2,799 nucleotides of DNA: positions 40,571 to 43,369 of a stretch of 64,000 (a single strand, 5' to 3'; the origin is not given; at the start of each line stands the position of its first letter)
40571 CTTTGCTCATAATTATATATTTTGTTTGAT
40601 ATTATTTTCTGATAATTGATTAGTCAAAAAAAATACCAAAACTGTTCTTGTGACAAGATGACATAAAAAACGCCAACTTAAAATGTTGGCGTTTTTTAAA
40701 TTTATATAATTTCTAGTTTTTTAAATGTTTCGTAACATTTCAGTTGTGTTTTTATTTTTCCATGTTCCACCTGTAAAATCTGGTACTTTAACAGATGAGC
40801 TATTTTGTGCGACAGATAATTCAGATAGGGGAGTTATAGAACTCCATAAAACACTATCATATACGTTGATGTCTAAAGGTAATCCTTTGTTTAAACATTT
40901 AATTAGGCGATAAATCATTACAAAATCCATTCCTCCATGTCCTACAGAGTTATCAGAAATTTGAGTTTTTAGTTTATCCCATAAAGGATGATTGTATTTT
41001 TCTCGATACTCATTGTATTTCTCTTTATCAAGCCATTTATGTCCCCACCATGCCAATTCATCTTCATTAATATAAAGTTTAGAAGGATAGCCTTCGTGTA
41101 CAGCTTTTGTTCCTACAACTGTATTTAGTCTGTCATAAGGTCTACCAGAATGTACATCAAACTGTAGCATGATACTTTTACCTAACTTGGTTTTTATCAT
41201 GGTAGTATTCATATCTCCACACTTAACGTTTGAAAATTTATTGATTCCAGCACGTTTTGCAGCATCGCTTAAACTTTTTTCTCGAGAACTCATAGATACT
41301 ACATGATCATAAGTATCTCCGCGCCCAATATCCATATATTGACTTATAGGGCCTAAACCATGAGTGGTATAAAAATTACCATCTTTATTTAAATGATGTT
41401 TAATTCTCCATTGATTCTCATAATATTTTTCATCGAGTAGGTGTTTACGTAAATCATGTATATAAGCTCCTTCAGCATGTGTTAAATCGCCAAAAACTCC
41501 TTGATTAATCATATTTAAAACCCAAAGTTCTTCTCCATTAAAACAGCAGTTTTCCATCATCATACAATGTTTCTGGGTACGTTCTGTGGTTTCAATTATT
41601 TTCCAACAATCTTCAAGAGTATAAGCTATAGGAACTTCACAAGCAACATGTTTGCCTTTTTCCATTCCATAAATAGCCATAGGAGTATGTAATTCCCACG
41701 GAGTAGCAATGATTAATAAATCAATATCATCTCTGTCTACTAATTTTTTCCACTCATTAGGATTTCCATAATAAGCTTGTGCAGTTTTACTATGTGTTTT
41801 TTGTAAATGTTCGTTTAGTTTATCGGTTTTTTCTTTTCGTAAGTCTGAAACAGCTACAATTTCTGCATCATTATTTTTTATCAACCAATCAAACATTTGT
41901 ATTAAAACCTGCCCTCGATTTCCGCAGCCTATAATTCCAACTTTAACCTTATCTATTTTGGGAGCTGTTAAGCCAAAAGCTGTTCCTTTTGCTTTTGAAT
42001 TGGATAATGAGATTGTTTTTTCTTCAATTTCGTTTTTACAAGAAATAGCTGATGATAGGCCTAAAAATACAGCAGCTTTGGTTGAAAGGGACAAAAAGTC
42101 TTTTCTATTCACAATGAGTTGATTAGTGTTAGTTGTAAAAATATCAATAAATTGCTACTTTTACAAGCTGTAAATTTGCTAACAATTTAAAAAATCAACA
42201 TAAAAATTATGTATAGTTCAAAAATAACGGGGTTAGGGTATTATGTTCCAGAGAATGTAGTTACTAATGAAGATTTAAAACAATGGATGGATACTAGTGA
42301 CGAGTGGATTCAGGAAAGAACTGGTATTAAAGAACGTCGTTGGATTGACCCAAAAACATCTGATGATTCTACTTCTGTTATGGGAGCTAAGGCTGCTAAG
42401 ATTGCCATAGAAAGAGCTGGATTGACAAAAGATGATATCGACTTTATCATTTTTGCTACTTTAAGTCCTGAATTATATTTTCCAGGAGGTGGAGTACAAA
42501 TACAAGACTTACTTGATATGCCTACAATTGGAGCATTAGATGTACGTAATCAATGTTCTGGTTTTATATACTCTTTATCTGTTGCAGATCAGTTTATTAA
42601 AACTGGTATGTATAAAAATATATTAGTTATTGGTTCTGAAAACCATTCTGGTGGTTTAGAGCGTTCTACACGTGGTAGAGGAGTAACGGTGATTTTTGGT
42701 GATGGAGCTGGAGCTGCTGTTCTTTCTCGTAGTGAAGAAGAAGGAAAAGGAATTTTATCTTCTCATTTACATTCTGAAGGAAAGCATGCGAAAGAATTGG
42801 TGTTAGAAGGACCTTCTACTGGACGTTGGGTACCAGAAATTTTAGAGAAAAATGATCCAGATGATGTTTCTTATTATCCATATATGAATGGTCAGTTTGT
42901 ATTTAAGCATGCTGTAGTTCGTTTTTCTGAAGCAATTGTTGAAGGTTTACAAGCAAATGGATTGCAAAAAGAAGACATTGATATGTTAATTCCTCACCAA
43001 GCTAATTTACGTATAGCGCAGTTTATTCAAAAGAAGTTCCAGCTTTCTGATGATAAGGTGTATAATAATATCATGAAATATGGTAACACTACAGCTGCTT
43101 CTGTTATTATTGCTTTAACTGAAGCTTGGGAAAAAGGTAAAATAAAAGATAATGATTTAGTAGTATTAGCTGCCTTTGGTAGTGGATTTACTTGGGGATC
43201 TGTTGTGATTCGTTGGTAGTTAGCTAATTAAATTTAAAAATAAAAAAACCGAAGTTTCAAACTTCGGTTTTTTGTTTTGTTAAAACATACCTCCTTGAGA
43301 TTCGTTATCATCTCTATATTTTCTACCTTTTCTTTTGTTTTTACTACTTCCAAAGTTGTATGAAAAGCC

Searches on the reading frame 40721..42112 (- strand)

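Call 34: search_protein_families(library=ncbifam, proteins=[window:40721-42112:-], max_evalue=1e-10)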
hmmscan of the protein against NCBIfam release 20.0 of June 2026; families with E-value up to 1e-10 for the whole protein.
window:40721-42112:- (463 aa): 4 families
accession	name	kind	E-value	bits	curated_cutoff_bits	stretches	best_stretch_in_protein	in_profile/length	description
NF040723.1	UDP-GlcNAcDh_Arch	equivalog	2.1e-16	60.3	450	1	56-211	1-142/302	UDP-N-acetylglucosamine 3-dehydrogenase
NF052479.1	LevoglcsnDh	equivalog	3.7e-15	55.5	650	1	100-222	46-166/386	levoglucosan dehydrogenase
TIGR04380.1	myo_inos_iolG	equivalog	2.2e-14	53.1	355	1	55-212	1-147/330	inositol 2-dehydrogenase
NF052679.1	InsChiInosDhIolG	equivalog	3.2e-11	42.8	540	1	56-182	3-119/343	bifunctional inositol 2-dehydrogenase/D-chiro-inositol 1-dehydrogenase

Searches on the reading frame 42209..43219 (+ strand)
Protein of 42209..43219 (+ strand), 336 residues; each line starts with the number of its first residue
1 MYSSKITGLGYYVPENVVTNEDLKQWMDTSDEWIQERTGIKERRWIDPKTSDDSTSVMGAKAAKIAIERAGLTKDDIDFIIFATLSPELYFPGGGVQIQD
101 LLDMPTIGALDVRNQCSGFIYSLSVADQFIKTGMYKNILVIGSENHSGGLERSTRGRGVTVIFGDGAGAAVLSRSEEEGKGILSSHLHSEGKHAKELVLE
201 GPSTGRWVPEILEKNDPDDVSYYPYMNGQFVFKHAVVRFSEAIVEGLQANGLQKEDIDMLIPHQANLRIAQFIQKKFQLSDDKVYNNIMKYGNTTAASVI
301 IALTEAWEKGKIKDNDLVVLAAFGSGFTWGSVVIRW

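Call 34: search_protein_families(library=ncbifam, proteins=[window:42209-43219:+], max_evalue=1e-10)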
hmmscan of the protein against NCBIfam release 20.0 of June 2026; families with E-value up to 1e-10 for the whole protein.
window:42209-43219:+ (336 aa): 12 families
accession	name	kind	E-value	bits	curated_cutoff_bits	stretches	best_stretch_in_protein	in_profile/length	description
TIGR00747.1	fabH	subfamily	5e-112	374.1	292.1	1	3-336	2-322/322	beta-ketoacyl-ACP synthase III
NF006829.0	PRK09352.1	subfamily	2.4e-111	371.8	249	1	3-336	4-321/322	beta-ketoacyl-ACP synthase 3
NF004623.0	PRK05963.1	equivalog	1.1e-64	218.8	437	1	2-335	4-327/328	beta-ketoacyl-ACP synthase III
NF005541.0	PRK07204.1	equivalog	3e-57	194.5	402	1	4-334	5-327/329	beta-ketoacyl-ACP synthase III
NF005703.0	PRK07515.1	equivalog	4.1e-40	137.8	304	1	36-335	71-371/373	beta-ketoacyl-ACP synthase III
NF005308.0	PRK06840.1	equivalog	9e-39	133.4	315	1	5-336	6-335/339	3-oxoacyl-ACP synthase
NF009519.0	PRK12880.1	equivalog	3.6e-32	112.1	436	1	4-335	8-337/353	beta-ketoacyl-ACP synthase III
NF006720.0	PRK09258.1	equivalog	7.6e-29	101.1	285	1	6-336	8-338/338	3-oxoacyl-ACP synthase III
NF003274.0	PRK04262.1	equivalog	4.5e-19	68.7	244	0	5-164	4-165/347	hydroxymethylglutaryl-CoA synthase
NF005293.2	PRK06816.1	subfamily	1.9e-16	60.1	450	0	240-322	275-362/378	StlD/DarB family beta-ketosynthase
NF053539.1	resorcinol_DarB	exception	2.7e-12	46.5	550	0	238-325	272-364/377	dialkylresorcinol biosynthesis protein DarB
TIGR00748.1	HMG_CoA_syn_Arc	equivalog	3.2e-12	46.3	353.35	0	5-148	3-144/345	hydroxymethylglutaryl-CoA synthase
